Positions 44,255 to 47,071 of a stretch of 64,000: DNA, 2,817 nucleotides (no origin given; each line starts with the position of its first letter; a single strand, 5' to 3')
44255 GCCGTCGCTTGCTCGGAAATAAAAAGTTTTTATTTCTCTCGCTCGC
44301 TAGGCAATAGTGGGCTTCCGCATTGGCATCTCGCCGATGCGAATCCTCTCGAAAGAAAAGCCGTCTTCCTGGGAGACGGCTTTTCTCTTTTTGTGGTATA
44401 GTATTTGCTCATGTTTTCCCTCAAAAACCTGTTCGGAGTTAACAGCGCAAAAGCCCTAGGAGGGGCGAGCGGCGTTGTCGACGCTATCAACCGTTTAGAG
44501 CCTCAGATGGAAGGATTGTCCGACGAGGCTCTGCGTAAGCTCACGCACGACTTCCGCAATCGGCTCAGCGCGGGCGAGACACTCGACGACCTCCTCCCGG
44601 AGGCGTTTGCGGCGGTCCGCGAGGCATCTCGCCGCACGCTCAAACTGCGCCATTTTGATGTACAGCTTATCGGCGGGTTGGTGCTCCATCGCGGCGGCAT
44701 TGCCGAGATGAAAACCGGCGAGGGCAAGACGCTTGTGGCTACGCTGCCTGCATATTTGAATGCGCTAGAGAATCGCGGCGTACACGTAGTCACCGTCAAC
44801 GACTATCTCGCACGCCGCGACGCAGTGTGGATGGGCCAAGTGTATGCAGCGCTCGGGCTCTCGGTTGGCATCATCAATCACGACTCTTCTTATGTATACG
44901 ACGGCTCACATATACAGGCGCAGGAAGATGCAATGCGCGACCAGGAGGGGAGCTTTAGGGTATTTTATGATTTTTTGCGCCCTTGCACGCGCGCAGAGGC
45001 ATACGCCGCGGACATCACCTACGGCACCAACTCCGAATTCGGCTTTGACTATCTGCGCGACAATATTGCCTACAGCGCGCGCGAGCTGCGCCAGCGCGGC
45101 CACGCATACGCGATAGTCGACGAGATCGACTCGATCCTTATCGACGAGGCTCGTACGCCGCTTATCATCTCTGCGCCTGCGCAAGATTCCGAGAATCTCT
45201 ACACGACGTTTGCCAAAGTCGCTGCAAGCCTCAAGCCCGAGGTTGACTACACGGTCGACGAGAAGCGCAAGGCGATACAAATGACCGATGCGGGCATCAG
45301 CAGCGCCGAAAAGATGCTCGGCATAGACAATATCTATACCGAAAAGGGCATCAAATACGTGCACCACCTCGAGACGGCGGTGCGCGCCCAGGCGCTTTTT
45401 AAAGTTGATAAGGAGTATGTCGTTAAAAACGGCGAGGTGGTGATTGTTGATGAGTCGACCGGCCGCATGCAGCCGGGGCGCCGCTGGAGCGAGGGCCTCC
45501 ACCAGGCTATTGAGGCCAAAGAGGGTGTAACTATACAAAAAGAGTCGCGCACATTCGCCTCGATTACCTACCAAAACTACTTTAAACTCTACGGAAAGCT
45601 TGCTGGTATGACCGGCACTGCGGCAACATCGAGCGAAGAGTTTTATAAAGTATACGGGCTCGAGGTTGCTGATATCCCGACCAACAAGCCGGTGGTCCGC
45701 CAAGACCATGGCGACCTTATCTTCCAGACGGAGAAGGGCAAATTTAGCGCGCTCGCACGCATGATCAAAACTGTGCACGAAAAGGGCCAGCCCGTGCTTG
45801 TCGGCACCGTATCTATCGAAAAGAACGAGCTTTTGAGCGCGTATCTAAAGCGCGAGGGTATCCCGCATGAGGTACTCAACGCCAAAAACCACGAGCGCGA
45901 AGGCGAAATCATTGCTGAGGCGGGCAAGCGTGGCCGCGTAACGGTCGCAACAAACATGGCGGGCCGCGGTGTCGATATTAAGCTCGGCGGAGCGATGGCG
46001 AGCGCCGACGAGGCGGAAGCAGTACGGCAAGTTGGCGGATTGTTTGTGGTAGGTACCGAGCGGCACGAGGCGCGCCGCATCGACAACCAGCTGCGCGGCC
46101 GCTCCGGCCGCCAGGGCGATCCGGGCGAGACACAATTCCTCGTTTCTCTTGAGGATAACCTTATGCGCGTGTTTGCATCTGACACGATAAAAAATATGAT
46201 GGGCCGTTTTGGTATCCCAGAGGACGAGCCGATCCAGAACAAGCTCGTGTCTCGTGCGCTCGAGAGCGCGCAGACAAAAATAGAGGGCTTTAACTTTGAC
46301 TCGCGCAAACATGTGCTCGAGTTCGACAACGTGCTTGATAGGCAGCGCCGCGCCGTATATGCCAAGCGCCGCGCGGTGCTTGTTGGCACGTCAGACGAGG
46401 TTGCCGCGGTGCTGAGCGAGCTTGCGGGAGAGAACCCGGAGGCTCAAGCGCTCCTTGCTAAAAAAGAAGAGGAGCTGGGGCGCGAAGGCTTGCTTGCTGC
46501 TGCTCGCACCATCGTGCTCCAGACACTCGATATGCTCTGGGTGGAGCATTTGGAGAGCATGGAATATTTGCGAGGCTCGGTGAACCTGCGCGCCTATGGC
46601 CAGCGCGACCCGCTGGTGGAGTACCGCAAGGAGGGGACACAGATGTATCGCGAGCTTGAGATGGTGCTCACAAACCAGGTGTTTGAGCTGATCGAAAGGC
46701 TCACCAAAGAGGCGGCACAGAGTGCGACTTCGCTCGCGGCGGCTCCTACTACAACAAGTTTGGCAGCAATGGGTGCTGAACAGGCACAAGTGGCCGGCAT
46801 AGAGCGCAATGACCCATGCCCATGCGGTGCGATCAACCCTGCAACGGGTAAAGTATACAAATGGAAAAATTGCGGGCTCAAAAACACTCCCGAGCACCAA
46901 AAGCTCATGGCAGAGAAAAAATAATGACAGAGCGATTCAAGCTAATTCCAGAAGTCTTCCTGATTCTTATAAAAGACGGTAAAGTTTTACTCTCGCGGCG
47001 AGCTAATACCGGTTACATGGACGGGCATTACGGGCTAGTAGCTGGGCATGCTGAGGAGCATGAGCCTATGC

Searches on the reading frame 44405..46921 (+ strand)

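Call 22: search_protein_families(library=pfam, proteins=[window:44405-46921:+], max_evalue=0.001)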
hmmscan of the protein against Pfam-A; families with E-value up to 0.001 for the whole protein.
window:44405-46921:+ (839 aa): 5 families
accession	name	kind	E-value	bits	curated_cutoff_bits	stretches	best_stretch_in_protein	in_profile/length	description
PF07517.20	SecA_DEAD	-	5e-121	403.9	24.6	1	7-413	2-289/290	SecA DEAD-like domain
PF21090.3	P-loop_SecA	-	3.1e-79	265.8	27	2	429-533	1-105/205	SecA P-loop domain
PF07516.18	SecA_SW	-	9.9e-42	143.7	26.7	2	679-763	114-196/200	SecA Wing and Scaffold domain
PF01043.26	SecA_PP_bind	-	8.4e-41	139.5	23.5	1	262-370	2-110/110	SecA preprotein cross-linking domain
PF00271.37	Helicase_C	-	0.00017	22.2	23.5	1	446-569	2-108/110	Helicase conserved C-terminal domain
